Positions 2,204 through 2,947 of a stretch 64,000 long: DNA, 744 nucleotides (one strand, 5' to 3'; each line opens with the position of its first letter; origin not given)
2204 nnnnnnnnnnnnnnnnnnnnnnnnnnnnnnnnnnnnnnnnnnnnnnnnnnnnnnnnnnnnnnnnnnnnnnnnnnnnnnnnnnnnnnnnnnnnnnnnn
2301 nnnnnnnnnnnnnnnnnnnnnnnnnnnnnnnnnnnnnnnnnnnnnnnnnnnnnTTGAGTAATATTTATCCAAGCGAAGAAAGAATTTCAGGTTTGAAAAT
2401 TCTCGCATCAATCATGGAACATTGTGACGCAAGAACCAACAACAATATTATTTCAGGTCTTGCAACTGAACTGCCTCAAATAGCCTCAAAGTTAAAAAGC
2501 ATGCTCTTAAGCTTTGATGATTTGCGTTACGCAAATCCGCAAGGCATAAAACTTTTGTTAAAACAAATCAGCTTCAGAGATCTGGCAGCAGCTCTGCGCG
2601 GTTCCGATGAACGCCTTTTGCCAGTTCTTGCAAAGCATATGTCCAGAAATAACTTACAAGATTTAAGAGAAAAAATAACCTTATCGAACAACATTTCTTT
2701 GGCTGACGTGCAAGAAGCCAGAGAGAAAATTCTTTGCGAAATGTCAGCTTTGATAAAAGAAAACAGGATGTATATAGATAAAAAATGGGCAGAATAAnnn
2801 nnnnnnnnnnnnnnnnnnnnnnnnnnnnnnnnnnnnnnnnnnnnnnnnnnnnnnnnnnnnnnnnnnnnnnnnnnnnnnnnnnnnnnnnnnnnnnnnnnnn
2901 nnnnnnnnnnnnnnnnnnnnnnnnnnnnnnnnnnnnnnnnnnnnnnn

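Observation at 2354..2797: Extra FliG C-terminal-domain mini-protein inserted between fliG and fliH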

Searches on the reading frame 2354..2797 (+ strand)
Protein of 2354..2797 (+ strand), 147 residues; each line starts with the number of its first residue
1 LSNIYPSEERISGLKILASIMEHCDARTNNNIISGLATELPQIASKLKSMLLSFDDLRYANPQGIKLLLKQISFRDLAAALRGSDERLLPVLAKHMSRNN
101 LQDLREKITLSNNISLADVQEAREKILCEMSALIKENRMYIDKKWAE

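Call 3: search_protein_families(library=pfam, proteins=[window:2354-2797:+], max_evalue=1)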
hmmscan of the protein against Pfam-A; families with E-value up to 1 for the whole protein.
window:2354-2797:+ (147 aa): 3 families
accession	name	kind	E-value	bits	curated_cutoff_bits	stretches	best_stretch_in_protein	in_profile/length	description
PF01706.21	FliG_C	-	1.6e-17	64.2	23.3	1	36-139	3-106/108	FliG C-terminal domain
PF21889.1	TPR1-like_2nd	-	0.014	16.1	27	1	100-143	84-124/125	TPR1-like, CTLH-containing domain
PF19633.4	SDG2_C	-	0.087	12.3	27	1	86-128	182-224/420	Protein SET DOMAIN GROUP 2 C-terminal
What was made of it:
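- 2354..2797 (+): Mini-FliG_C gene (147 aa), a stand-alone copy of the FliG C-terminal module. Pfam FliG_C E 1.6e-17 (call 3).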

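Call 4: search_protein_families(library=ncbifam, proteins=[window:2354-2797:+], max_evalue=1)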
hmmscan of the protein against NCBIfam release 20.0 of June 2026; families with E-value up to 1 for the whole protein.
window:2354-2797:+ (147 aa): 4 families
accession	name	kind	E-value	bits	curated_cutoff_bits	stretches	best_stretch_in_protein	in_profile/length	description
TIGR00207.1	fliG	equivalog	5.4e-14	52.3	226.7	1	10-137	197-324/338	flagellar motor switch protein FliG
NF047717.1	LIC10244_fam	exception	0.00011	21.7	475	1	24-138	138-250/252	LIC10244 family PerRA/PerRB upregulated protein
NF004260.2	PRK05686.2-1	equivalog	0.00057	19.1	550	1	10-89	202-281/316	flagellar motor switch protein FliG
NF045919.1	HphnlacHdxRed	equivalog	0.024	13.8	340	1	55-129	184-258/309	p-hydroxyphenylacetate 3-hydroxylase reductase component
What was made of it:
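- On FliG, flagellar motor switch protein (TIGR00207 equivalog): 52.3 bits against 226.7, matching only model positions 197-324 (call 4).
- On LIC10244 family (NCBIfam NF047717): 21.7 bits against 475 (call 4).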

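Call 5: find_homologous_proteins(query=window:2354-2797:+, max_evalue=0.001)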
Query window:2354-2797:+ (147 aa): 1 proteins with E <= 0.001 among 85 candidates.
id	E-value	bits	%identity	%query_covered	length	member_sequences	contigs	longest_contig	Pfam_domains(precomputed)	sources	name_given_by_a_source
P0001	1.0e-86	306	100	100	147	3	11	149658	PF01706.22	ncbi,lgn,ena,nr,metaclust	ncbi:MAG: hypothetical protein GX221_06540 [Candidatus Riflebacteria bacterium]|nr:hypothetical prot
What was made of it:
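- Tried and rejected: Word-seeded search with the single protein (call 5).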

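Call 9: search_solved_structures(query=window:2354-2797:+, max_evalue=1, show_alignments=2)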
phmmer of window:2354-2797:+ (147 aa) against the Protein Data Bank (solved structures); distinct sequences matched with E-value up to 1: 15.
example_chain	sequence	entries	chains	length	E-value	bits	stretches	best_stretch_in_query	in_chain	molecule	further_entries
1lkv_X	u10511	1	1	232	1.4e-15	61.1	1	9-131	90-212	FLAGELLAR MOTOR SWITCH PROTEIN FLIG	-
4fhr_B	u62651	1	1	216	1.5e-15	61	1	9-130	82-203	Flagellar motor switch protein FliG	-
3ajc_A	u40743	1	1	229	1.9e-15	60.7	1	9-131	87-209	Flagellar motor switch protein fliG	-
8z4d_1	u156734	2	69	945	1.4e-09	41.7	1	9-128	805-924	Flagellar M-ring protein,Flagellar motor switch protein FliG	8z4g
1qc7_A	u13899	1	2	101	1.4e-08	38.5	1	53-133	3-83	PROTEIN (FLIG)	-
8ucs_H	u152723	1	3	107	3.5e-06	30.7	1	54-133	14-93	Flagellar motor switch protein FliG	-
3usy_A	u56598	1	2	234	3.1e-05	27.7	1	10-132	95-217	Flagellar motor switch protein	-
3usw_A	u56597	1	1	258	3.6e-05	27.5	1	10-132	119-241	Flagellar motor switch protein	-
3hjl_A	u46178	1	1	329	3.7e-05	27.4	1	10-140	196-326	Flagellar motor switch protein fliG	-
8umd_B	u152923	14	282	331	0.0018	22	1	10-141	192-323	Flagellar motor switch protein FliG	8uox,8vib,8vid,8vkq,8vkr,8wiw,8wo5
8umx_B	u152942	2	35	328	0.0021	21.8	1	10-141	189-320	Flagellar motor switch protein FliG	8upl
6omx_A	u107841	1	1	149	0.034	17.9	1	56-137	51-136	Alr5209 protein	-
1smp_I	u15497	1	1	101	0.06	17.1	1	5-52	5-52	ERWINIA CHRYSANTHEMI INHIBITOR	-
9e2g_4Q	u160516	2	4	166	0.36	14.5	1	94-138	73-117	MOP23C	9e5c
7win_A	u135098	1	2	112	0.69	13.6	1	83-136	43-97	Bromodomain adjacent to zinc finger domain protein 2B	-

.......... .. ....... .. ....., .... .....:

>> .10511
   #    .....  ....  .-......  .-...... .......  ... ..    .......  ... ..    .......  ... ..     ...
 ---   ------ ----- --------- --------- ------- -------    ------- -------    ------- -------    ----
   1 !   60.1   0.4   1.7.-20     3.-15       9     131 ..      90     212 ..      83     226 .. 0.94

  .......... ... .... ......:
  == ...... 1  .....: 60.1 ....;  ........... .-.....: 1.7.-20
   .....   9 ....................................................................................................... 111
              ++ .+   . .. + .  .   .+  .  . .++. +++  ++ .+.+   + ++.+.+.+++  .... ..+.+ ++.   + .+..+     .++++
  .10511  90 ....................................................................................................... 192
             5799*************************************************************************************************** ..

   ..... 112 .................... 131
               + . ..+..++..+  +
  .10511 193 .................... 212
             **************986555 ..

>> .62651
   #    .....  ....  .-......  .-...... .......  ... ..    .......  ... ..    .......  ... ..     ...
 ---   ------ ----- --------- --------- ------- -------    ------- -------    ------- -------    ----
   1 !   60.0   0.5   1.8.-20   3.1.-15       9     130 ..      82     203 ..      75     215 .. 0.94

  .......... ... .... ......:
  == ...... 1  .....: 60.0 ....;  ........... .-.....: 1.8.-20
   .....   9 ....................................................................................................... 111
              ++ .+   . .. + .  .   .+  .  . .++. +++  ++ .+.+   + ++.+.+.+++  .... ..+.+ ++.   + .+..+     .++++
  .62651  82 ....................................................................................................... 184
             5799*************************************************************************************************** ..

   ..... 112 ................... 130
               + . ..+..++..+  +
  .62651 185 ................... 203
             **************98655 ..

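Call 11: find_encoding_contigs(protein=P0001, flank=10000, max_places=6)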
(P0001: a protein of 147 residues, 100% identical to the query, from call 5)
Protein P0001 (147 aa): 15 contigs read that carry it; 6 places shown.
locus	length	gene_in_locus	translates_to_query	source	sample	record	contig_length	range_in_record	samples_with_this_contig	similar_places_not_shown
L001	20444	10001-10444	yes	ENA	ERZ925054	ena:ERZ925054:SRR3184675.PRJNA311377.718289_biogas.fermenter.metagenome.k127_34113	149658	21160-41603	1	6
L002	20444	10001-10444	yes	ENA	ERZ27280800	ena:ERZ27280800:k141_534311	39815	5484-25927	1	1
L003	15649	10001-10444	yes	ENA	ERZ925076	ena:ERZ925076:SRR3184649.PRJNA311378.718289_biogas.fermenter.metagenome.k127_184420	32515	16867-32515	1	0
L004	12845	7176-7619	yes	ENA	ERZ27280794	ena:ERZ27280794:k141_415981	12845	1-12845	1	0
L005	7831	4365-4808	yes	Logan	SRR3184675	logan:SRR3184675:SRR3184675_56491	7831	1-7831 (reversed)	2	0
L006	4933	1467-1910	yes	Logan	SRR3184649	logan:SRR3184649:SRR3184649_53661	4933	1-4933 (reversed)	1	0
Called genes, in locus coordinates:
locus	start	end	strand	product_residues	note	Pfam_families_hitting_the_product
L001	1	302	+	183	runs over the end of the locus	PF22784:PTP-SAK, PF00782:DSPc (weak), PF22785:Tc-R-P, PF22741:PTP-NADK, PF05706:CDKN3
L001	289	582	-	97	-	PF01985:CRS1_YhbY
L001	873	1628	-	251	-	PF01555:N6_N4_Mtase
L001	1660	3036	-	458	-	PF00587:tRNA-synt_2b, PF03129:HGTP_anticodon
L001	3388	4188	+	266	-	-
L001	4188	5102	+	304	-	PF02899:Phage_int_SAM_1, PF13102:Phage_int_SAM_5 (faint), PF00589:Phage_integrase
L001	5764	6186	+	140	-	PF00460:Flg_bb_rod (weak)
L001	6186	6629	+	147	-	PF00460:Flg_bb_rod, PF06429:Flg_bbr_C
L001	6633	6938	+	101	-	PF02049:FliE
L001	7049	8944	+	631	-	PF01514:YscJ_FliF, PF08345:YscJ_FliF_C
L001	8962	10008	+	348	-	PF03448:MgtE_N (faint), PF14842:FliG_N, PF14841:FliG_M, PF01706:FliG_C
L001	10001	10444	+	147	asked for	PF01706:FliG_C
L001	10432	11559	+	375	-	PF02108:FliH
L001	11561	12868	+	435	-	PF02874:ATP-synt_ab_N (weak), PF00006:ATP-synt_ab, PF18269:T3SS_ATPase_C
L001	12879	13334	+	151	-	PF02050:FliJ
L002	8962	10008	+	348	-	PF03448:MgtE_N (faint), PF14842:FliG_N, PF14841:FliG_M, PF01706:FliG_C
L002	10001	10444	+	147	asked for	PF01706:FliG_C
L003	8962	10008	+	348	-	PF03448:MgtE_N (faint), PF14842:FliG_N, PF14841:FliG_M, PF01706:FliG_C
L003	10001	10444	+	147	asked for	PF01706:FliG_C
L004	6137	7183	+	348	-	PF03448:MgtE_N (faint), PF14842:FliG_N, PF14841:FliG_M, PF01706:FliG_C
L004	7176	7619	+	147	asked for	PF01706:FliG_C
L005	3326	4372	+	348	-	PF03448:MgtE_N (faint), PF14842:FliG_N, PF14841:FliG_M, PF01706:FliG_C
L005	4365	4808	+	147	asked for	PF01706:FliG_C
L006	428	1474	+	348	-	PF03448:MgtE_N (faint), PF14842:FliG_N, PF14841:FliG_M, PF01706:FliG_C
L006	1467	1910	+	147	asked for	PF01706:FliG_C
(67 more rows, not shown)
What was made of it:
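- Checked: The identical protein was found on 15 contigs from several biogas and other metagenomes (call 11).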

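Call 13: search_protein_representatives(protein=window:2354-2797:+)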
Query: 147 residues. Proteins with E-value up to 0.001 (for the whole library): 1619; up to 1e-10: 48; up to 1e-30: 1. The best 150 are listed.
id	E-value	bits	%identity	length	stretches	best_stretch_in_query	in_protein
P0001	3.2e-87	305.8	100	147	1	1-147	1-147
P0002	2.8e-27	112.0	39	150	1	6-143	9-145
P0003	2.0e-25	106.0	42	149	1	9-144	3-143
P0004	2.7e-25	105.5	39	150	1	12-143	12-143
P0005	1.3e-22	96.8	41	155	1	12-143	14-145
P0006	8.8e-22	94.2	37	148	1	12-147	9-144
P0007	1.0e-17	81.0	33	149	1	12-143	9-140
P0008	1.3e-17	80.6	36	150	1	3-141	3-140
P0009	7.7e-17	78.2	24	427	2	16-142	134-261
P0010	7.4e-16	75.0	25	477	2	10-129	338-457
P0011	2.2e-15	73.5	37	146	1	12-139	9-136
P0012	9.7e-15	71.4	40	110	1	9-108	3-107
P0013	1.7e-14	70.6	31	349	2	6-128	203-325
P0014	1.9e-14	70.5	41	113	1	53-144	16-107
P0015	2.4e-14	70.1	37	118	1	34-143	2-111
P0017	2.1e-13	67.1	38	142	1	19-135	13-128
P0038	3.0e-11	60.1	28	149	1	6-140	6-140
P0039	3.1e-11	60.1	30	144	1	7-142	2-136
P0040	3.2e-11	60.0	28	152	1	8-135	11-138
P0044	6.8e-11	59.0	31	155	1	13-145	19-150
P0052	1.5e-10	57.8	22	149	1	8-133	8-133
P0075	6.8e-10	55.7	31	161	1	11-133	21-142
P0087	1.2e-09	55.0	27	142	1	19-146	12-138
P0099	2.2e-09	54.1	26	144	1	7-134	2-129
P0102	2.8e-09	53.7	26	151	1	8-136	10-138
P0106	3.3e-09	53.5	29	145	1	9-134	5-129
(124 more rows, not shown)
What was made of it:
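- On Riflebacteria mini-FliG_C family (defined here): In the exhaustive search the top full-length hits are all of this type (call 13).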

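Call 17: find_homologous_proteins(query=A1, max_evalue=0.00001)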
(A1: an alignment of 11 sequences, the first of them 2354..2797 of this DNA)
Query A1 (11 sequences) (147 aa, profile of the alignment): 81 proteins with E <= 0.00001 among 8000 candidates.
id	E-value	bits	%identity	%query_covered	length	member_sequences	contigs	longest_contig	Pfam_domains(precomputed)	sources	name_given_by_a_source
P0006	6.1e-59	216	37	92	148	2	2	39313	PF01706.22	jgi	-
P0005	3.6e-57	210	41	89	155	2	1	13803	PF01706.22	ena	-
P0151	1.6e-56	208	37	89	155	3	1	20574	PF01706.22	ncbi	-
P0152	2.1e-56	208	41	89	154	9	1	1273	PF01706.22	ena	-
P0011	2.0e-55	205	36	88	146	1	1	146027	PF01706.22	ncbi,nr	ncbi:MAG: hypothetical protein HQM10_22055 [Candidatus Riflebacteria bacterium]|nr:hypothetical prot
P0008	2.3e-54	201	35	96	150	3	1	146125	PF01706.22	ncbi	-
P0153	8.4e-54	199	37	89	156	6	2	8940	PF01706.22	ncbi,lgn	-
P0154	3.8e-53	197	40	90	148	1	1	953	PF01706.22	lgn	-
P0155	6.9e-53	196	37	89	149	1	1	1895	PF01706.22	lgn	-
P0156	7.9e-53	196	37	89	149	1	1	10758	PF01706.22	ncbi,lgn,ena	-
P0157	2.7e-52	194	44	100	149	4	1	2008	PF01706.22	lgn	-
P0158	3.6e-52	194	37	97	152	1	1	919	PF01706.22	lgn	-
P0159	4.5e-52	194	39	90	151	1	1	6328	PF01706.22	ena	-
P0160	5.0e-52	194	33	89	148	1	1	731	PF01706.22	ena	-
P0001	5.4e-52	193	100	100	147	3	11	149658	PF01706.22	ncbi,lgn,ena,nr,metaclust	ncbi:MAG: hypothetical protein GX221_06540 [Candidatus Riflebacteria bacterium]|nr:hypothetical prot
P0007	1.1e-51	192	31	99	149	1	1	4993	PF01706.22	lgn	-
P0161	2.1e-51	192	33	88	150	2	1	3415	PF01706.22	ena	-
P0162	2.7e-51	191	33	92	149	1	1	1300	PF01706.22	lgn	-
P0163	2.1e-50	188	39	88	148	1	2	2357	PF01706.22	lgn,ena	-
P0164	4.9e-50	187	35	89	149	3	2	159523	PF01706.22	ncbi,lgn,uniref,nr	ncbi:MAG: Flagellar motor switch protein FliG [Candidatus Ozemobacter sibiricus]|uniref:Flagellar mo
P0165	9.5e-50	186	34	89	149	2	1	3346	PF01706.22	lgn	-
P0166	1.2e-49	186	34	91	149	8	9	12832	PF01706.22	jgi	-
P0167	1.6e-48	182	39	95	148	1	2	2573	PF01706.22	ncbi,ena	-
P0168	6.9e-48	180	33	86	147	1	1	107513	PF01706.22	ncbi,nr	ncbi:MAG: hypothetical protein HQM08_15370 [Candidatus Riflebacteria bacterium]|nr:hypothetical prot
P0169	1.6e-47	179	37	89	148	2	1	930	PF01706.22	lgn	-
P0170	2.3e-47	178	35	88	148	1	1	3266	PF01706.22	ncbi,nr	ncbi:hypothetical protein HYY75_05390 [bacterium]|nr:hypothetical protein [bacterium]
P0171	3.6e-47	178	40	89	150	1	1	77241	PF01706.22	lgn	-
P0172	5.9e-47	177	41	89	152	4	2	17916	PF01706.22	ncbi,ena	-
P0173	8.4e-47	177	44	90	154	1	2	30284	PF01706.22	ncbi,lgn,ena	-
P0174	5.3e-46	174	37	88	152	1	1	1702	PF01706.22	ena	-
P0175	1.3e-45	173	37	90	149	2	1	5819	PF01706.22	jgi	jgi:flagellar motor switch protein FliG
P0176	2.5e-40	156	48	71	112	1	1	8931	PF01706.22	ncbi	ncbi:MAG: FliG C-terminal domain-containing protein, partial [Candidatus Riflebacteria bacterium]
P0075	2.4e-27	113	32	80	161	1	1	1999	PF01706.22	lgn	-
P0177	6.2e-25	106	26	95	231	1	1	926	PF14841.12,PF03448.23,PF01706.22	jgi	jgi:flagellar motor switch protein FliG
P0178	9.2e-25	105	25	67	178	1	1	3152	PF14841.12,PF01706.22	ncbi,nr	ncbi:MAG TPA: FliG C-terminal domain-containing protein, partial [Anaerolineales bacterium]|nr:FliG 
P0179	2.5e-24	104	28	86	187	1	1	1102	PF14841.12,PF01706.22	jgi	jgi:flagellar motor switch protein FliG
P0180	5.8e-24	103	30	59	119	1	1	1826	PF01706.22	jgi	-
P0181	8.8e-24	102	25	83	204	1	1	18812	PF14841.12,PF01706.22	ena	-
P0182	2.4e-23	101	21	93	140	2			PF01706.22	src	-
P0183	2.8e-23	100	24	90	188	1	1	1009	PF14841.12,PF01706.22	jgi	jgi:flagellar motor switch protein FliG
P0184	4.7e-23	100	24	79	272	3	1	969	PF14842.12,PF14841.12,PF03448.23,PF01706.22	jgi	jgi:flagellar motor switch protein FliG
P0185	5.2e-23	99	23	93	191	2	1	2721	PF14841.12,PF01706.22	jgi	jgi:flagellar motor switch protein FliG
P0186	5.3e-23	99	24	67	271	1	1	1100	PF14842.12,PF14841.12,PF03448.23,PF01706.22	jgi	jgi:flagellar motor switch protein FliG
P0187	1.4e-22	98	25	79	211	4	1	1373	PF14842.12,PF14841.12,PF01706.22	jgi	jgi:flagellar motor switch protein FliG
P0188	1.6e-22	98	23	79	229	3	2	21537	PF14842.12,PF14841.12,PF03448.23,PF01706.22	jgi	jgi:flagellar motor switch protein FliG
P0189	2.0e-22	98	25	67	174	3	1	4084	PF01706.22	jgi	jgi:flagellar motor switch protein FliG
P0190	2.7e-22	97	22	88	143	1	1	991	PF01706.22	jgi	jgi:flagellar motor switch protein FliG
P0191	2.6e-21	94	24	88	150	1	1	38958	PF01706.22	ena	-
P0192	2.9e-21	94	22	67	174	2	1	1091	PF01706.22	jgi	jgi:flagellar motor switch protein FliG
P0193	3.3e-21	94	22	79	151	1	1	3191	PF01706.22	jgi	jgi:flagellar motor switch protein FliG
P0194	7.5e-21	92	21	80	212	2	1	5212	PF14842.12,PF14841.12,PF03448.23,PF01706.22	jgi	jgi:flagellar motor switch protein FliG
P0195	9.9e-21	92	27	80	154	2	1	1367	PF01706.22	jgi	-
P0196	2.5e-20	91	27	100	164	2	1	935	PF01706.22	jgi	jgi:flagellar motor switch protein FliG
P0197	8.8e-20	89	27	52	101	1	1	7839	PF01706.22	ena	-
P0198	3.4e-19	87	27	77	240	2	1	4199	PF14841.12,PF03448.23,PF01706.22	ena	-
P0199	3.6e-19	87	28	74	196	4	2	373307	PF14841.12,PF01706.22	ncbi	ncbi:MAG: flagellar motor switch protein FliG, partial [Hyphomicrobiales bacterium]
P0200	4.4e-19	87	25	80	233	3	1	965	PF14841.12,PF01706.22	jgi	jgi:flagellar motor switch protein FliG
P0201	4.5e-19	87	27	74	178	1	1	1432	PF03448.23,PF01706.22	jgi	jgi:flagellar motor switch protein FliG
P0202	5.1e-19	86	28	74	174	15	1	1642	PF03448.23,PF01706.22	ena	-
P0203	1.6e-18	85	21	82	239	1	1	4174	PF14842.12,PF14841.12,PF03448.23,PF01706.22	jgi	-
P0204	7.6e-18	83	25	80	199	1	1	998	PF14842.12,PF14841.12,PF03448.23,PF01706.22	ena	-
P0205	8.0e-18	83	28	73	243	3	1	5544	PF01706.22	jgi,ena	-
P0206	1.6e-17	82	26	87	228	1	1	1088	PF14841.12,PF03448.23,PF01706.22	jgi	jgi:flagellar motor switch protein FliG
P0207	1.9e-17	81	23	80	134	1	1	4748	PF01706.22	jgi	jgi:flagellar motor switch protein FliG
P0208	2.8e-17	81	-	-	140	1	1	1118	PF01706.22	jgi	jgi:flagellar motor switch protein FliG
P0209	4.2e-17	80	31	61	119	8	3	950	PF01706.22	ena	-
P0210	2.3e-16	78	25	39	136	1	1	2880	PF01706.22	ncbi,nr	ncbi:MAG: hypothetical protein GF346_12495 [Candidatus Eisenbacteria bacterium]|nr:hypothetical prot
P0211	2.9e-16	78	22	80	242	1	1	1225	PF14842.12,PF14841.12,PF03448.23,PF01706.22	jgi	jgi:flagellar motor switch protein FliG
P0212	3.8e-16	77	30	56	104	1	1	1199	PF01706.22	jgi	jgi:flagellar motor switch protein FliG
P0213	4.1e-16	77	24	80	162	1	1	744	PF01706.22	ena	-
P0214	5.0e-16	77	30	59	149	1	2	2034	PF01706.22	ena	-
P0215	8.7e-16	76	25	67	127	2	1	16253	PF01706.22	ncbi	-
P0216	2.2e-15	75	21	96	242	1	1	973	PF14841.12,PF01706.22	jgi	jgi:flagellar motor switch protein FliG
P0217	4.9e-15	74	25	65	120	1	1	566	PF01706.22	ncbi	-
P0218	3.1e-14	71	28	87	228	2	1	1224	PF14842.12,PF14841.12,PF03448.23,PF01706.22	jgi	jgi:flagellar motor switch protein FliG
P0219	5.4e-14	70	25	86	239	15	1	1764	PF14842.12,PF14841.12,PF01706.22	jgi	jgi:flagellar motor switch protein FliG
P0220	9.6e-14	69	32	56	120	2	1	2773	PF01706.22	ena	-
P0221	1.7e-12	65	27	64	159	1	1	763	PF01128.26,PF01706.22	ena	-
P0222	4.8e-9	54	24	31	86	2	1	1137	PF01706.22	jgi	jgi:flagellar motor switch protein FliG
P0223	4.4e-8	51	27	52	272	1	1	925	PF14841.12,PF01706.22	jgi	jgi:flagellar motor switch protein FliG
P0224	1.7e-6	46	27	86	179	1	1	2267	PF14841.12,PF01706.22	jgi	jgi:flagellar motor switch protein FliG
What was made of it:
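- On Riflebacteria mini-FliG_C family (defined here): About 32 family members score 156-216 bits and the next hit scores 113 (call 17).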
